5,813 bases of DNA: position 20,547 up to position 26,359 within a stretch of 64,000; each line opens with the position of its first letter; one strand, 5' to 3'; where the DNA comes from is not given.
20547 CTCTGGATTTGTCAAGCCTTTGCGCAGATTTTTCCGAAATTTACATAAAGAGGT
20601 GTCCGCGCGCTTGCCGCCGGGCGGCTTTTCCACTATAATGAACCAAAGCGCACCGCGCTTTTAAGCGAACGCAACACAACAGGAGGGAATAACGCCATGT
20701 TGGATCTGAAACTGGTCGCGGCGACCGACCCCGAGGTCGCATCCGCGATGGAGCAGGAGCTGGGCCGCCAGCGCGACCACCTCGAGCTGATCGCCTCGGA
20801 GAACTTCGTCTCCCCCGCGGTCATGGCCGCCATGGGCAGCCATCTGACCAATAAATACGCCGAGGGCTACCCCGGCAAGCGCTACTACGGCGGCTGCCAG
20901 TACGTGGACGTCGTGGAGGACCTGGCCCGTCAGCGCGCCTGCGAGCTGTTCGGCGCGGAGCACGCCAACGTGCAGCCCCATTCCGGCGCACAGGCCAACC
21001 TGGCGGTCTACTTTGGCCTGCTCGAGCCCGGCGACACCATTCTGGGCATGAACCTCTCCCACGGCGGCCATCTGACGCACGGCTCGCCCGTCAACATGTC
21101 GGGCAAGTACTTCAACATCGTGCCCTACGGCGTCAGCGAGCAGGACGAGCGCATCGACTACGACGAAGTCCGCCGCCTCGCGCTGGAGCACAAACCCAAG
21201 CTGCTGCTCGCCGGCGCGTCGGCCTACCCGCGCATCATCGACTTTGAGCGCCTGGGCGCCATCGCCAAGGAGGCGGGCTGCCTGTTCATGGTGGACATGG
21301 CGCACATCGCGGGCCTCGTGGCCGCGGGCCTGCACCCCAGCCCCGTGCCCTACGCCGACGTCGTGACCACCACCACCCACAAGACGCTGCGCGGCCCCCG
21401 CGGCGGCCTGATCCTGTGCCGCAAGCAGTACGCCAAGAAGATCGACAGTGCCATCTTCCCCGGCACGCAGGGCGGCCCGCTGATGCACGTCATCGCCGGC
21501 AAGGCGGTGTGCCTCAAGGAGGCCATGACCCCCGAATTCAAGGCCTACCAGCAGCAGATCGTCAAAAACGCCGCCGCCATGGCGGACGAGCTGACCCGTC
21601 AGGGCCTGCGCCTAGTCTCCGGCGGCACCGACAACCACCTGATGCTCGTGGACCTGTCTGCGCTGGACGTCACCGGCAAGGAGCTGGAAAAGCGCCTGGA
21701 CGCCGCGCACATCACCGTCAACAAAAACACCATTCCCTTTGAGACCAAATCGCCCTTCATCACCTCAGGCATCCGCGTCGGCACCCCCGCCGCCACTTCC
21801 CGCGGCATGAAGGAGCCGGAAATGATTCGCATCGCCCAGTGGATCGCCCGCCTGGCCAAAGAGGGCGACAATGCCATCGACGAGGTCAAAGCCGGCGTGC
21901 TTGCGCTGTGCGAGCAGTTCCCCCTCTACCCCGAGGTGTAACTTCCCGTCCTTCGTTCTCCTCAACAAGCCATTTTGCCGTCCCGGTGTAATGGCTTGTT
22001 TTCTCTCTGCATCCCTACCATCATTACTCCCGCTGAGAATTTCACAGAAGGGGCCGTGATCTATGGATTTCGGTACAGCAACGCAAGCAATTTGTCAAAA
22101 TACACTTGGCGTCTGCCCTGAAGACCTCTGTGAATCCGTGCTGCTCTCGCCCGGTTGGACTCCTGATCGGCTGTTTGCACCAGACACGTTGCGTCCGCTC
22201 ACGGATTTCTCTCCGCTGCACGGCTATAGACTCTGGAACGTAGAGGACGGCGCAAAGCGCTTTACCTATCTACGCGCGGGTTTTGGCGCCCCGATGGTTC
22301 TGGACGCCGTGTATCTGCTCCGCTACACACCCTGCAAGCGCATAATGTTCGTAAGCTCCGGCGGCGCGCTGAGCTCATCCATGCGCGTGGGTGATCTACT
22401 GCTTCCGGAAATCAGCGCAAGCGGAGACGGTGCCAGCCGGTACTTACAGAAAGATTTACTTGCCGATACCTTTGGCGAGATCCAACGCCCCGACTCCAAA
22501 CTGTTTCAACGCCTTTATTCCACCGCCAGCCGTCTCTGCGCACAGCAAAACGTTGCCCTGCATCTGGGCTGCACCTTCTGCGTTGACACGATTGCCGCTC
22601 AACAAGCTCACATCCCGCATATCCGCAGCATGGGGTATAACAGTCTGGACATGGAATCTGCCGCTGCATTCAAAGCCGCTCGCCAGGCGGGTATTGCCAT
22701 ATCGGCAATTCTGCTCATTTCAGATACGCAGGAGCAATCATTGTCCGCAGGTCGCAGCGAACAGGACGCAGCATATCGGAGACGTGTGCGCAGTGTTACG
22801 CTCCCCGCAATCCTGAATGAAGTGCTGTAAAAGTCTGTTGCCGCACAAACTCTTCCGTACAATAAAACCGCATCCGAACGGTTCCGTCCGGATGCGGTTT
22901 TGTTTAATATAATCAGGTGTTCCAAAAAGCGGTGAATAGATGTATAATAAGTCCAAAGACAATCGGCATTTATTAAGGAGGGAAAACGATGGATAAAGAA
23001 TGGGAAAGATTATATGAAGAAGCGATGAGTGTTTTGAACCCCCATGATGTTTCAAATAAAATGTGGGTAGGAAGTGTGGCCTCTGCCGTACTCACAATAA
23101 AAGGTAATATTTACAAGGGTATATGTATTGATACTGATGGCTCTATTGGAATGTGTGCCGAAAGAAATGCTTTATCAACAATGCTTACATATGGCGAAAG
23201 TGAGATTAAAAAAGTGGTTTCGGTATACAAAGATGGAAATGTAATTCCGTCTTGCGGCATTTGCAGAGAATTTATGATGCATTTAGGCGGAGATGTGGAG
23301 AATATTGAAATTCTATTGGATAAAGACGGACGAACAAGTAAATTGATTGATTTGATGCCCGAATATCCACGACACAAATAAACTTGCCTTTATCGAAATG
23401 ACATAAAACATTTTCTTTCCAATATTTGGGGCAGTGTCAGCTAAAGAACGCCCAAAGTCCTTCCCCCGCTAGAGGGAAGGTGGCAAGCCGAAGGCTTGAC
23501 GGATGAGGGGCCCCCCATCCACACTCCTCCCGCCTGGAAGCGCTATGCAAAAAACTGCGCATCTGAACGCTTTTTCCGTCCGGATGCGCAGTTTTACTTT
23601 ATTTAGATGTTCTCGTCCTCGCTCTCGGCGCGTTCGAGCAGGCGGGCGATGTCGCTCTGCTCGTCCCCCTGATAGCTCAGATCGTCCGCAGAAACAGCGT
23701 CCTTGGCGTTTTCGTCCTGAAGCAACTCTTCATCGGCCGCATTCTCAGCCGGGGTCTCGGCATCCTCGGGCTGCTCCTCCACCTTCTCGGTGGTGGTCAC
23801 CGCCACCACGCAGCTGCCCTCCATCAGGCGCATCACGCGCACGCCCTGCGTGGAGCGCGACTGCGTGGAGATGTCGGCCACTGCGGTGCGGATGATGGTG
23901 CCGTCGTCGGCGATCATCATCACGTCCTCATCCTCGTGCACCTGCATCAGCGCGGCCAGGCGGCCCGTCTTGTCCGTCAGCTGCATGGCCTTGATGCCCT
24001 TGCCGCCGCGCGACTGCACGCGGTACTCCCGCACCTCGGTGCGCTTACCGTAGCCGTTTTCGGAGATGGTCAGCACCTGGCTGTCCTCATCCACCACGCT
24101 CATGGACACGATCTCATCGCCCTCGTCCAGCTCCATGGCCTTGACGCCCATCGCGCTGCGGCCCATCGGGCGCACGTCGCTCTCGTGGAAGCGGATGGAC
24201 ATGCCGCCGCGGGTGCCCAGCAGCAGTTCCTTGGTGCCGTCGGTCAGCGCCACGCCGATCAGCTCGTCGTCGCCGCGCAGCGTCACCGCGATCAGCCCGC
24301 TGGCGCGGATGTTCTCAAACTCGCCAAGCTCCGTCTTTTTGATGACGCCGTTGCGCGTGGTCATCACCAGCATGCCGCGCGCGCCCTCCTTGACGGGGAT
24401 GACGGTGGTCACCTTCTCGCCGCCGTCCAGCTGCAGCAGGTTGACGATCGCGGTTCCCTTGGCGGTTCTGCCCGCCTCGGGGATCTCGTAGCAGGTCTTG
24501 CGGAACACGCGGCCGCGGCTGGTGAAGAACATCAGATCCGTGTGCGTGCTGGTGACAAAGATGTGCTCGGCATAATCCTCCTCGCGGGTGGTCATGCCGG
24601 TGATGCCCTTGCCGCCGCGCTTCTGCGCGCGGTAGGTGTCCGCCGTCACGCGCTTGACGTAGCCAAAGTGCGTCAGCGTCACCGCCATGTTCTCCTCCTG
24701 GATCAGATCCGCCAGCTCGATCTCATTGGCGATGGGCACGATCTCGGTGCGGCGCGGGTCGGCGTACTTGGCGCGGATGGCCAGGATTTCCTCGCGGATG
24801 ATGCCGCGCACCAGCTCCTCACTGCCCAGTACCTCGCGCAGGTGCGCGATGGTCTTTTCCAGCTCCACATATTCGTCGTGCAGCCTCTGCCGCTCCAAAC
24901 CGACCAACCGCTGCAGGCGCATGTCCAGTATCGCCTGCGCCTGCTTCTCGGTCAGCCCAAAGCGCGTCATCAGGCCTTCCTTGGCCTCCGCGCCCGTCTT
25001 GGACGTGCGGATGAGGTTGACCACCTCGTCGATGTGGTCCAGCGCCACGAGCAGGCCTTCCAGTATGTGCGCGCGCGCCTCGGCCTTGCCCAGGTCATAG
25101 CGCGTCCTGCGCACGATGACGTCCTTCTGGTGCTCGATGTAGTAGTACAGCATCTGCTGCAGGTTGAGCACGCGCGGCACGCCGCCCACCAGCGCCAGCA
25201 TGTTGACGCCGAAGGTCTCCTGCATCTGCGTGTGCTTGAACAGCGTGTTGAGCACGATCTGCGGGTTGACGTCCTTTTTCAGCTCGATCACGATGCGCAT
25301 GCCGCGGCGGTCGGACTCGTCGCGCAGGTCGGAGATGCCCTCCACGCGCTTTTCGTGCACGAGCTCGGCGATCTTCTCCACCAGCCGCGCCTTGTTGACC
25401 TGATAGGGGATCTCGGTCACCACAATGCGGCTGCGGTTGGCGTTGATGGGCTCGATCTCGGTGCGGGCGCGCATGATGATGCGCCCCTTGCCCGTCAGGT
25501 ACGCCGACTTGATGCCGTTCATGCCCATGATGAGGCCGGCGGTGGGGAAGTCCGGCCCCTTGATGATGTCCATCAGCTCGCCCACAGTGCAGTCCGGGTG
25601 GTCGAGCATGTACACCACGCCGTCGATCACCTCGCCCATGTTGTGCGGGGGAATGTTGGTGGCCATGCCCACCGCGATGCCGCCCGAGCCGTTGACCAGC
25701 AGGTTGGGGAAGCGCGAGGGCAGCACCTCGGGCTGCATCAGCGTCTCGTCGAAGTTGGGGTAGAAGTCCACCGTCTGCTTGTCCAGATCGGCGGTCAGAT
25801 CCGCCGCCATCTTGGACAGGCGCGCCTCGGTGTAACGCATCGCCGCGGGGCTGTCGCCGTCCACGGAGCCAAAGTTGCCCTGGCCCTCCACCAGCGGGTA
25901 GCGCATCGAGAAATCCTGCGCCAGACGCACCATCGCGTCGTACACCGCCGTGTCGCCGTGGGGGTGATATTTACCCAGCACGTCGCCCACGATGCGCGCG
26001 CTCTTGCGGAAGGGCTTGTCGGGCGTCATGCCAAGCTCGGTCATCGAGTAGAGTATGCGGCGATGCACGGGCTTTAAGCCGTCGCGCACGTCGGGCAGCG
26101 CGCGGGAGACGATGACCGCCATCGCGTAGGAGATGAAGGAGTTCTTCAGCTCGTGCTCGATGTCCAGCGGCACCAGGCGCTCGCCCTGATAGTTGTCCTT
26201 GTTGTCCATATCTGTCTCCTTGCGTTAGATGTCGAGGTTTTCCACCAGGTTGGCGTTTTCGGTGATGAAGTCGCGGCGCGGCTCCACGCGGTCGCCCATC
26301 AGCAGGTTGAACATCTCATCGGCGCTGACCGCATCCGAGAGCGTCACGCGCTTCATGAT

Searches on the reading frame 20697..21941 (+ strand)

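Call 69: search_protein_families(library=pfam, proteins=[window:20697-21941:+], max_evalue=0.00001)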
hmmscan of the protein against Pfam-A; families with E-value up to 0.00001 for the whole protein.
window:20697-21941:+ (414 aa): 3 families
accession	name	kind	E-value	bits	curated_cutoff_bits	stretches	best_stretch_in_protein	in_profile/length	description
PF00464.25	SHMT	-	2.5e-174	580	27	1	8-383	2-399/399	Serine hydroxymethyltransferase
PF00155.27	Aminotran_1_2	-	1e-10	41.8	19.7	1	73-367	42-349/361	Aminotransferase class I and II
PF01212.27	Beta_elim_lyase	-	5.6e-07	29.6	27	1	78-342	38-273/288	Beta-eliminating lyase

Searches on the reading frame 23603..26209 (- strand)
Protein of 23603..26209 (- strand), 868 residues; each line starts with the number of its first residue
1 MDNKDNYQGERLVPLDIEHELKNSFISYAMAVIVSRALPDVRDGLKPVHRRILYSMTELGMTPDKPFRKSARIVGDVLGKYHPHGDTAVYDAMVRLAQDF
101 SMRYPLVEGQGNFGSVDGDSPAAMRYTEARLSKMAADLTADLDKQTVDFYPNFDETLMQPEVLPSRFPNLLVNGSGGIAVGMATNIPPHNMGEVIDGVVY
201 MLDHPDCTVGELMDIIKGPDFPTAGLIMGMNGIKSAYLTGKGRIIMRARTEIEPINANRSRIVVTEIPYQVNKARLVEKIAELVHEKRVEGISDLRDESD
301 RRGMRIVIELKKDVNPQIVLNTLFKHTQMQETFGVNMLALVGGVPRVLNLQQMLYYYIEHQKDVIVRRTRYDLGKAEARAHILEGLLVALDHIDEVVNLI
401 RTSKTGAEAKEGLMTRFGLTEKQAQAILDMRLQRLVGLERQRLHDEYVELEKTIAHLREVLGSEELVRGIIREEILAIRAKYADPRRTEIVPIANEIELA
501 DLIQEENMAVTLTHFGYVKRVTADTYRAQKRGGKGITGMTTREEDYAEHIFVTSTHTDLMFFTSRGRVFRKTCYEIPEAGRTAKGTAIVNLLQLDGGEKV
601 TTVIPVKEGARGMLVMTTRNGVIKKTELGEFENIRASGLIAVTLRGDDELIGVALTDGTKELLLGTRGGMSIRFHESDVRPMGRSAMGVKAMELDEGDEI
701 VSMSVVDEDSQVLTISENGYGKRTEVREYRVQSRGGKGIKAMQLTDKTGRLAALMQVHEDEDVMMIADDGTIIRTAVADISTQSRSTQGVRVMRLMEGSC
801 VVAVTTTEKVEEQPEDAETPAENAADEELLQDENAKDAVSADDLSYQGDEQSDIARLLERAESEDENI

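Call 69: search_protein_families(library=pfam, proteins=[window:23603-26209:-], max_evalue=0.00001)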
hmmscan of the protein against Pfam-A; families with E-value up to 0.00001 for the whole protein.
window:23603-26209:- (868 aa): 2 families
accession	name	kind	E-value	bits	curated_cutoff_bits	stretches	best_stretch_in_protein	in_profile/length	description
PF00521.26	DNA_topoisoIV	-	2.2e-169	564.3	31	1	36-475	1-431/432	DNA gyrase/topoisomerase IV, subunit A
PF03989.18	DNA_gyraseA_C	-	8.3e-75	246.5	27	6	661-707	2-48/48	DNA gyrase C-terminal domain, beta-propeller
